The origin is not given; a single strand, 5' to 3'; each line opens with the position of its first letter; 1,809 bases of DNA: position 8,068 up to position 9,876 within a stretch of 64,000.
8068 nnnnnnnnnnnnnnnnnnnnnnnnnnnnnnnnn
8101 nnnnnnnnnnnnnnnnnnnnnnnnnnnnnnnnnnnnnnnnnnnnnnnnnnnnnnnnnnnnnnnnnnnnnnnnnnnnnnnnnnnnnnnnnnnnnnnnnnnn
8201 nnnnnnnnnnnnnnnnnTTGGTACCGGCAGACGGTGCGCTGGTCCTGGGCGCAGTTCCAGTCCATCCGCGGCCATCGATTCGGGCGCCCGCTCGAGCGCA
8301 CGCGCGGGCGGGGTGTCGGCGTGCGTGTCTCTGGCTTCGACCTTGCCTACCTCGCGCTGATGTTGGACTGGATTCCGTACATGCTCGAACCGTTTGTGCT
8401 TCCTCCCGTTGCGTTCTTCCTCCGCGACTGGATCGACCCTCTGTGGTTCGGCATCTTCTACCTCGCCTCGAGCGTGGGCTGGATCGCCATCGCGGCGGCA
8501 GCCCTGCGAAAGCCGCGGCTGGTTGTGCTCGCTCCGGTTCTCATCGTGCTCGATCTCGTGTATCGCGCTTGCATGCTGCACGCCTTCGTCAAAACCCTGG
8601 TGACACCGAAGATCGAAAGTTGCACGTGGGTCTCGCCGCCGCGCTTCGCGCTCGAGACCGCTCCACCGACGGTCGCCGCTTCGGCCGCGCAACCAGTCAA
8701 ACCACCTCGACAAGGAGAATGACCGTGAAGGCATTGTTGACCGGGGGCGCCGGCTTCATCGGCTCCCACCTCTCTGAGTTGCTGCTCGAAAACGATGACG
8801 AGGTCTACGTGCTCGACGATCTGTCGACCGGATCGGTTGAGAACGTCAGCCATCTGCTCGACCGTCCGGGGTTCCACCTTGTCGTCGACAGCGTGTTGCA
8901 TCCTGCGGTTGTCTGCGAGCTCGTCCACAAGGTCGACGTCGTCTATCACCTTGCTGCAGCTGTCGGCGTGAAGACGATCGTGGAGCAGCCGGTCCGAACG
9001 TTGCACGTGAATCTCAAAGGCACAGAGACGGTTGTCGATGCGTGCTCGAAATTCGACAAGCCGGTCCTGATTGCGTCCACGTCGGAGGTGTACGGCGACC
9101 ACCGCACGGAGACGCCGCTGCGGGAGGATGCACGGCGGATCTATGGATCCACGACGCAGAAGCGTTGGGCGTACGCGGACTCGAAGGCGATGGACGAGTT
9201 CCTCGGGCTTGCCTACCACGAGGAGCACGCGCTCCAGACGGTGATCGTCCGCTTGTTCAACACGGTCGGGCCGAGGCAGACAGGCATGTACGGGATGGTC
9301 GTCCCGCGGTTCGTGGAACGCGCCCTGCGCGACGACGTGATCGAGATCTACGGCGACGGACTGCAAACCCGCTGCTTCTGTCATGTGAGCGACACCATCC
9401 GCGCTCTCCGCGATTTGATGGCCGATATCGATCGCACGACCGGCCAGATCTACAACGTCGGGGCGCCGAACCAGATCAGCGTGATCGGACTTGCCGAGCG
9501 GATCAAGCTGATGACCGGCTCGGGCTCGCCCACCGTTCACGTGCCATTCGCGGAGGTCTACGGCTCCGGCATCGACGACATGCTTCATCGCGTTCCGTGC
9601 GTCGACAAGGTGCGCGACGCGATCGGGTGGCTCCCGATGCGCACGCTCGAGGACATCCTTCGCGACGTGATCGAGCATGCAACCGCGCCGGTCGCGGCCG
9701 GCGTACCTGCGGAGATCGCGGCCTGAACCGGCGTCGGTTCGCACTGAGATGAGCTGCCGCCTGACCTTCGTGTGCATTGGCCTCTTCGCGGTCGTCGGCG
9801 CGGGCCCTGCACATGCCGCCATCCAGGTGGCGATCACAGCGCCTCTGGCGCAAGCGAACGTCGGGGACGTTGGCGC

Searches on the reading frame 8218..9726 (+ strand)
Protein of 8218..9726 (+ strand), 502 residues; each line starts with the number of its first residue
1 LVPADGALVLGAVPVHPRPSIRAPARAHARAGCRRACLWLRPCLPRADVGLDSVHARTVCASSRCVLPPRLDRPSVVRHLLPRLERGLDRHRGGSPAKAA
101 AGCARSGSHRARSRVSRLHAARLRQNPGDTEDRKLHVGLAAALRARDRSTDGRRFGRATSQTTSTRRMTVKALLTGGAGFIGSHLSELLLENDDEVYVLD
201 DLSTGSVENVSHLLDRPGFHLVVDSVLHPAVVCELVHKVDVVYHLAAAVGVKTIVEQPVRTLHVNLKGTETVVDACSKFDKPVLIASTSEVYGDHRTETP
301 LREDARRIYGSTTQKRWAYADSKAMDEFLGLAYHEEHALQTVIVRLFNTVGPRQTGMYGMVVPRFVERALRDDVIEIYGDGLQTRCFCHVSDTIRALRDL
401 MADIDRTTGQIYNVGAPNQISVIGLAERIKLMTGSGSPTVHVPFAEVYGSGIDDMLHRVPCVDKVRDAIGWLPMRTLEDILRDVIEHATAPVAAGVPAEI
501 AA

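Call 53: search_protein_families(library=pfam, proteins=[window:8218-9726:+], max_evalue=0.01)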
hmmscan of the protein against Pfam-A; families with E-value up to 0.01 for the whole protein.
window:8218-9726:+ (502 aa): 7 families
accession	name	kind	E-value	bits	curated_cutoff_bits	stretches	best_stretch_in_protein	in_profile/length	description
PF01370.27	Epimerase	-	2e-48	165.3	20.9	1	172-415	1-240/240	NAD dependent epimerase/dehydratase family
PF16363.11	GDP_Man_Dehyd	-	3e-48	165.4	27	1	173-483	1-331/332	GDP-mannose 4,6 dehydratase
PF01073.25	3Beta_HSD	-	8.6e-18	64.8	22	1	174-365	2-189/280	3-beta hydroxysteroid dehydrogenase/isomerase family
PF07993.18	NAD_binding_4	-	1.7e-14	54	20.1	1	227-358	77-216/258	Male sterility protein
PF02719.21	Polysacc_synt_2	-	4.4e-10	39.7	20.2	1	173-280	2-119/293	Polysaccharide biosynthesis protein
PF04321.23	RmlD_sub_bind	-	2.1e-09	37.3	27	1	171-434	2-232/287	RmlD substrate binding domain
PF13460.12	NAD_binding_10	-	0.00073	19.9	27.2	1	176-300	1-109/184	NAD(P)H-binding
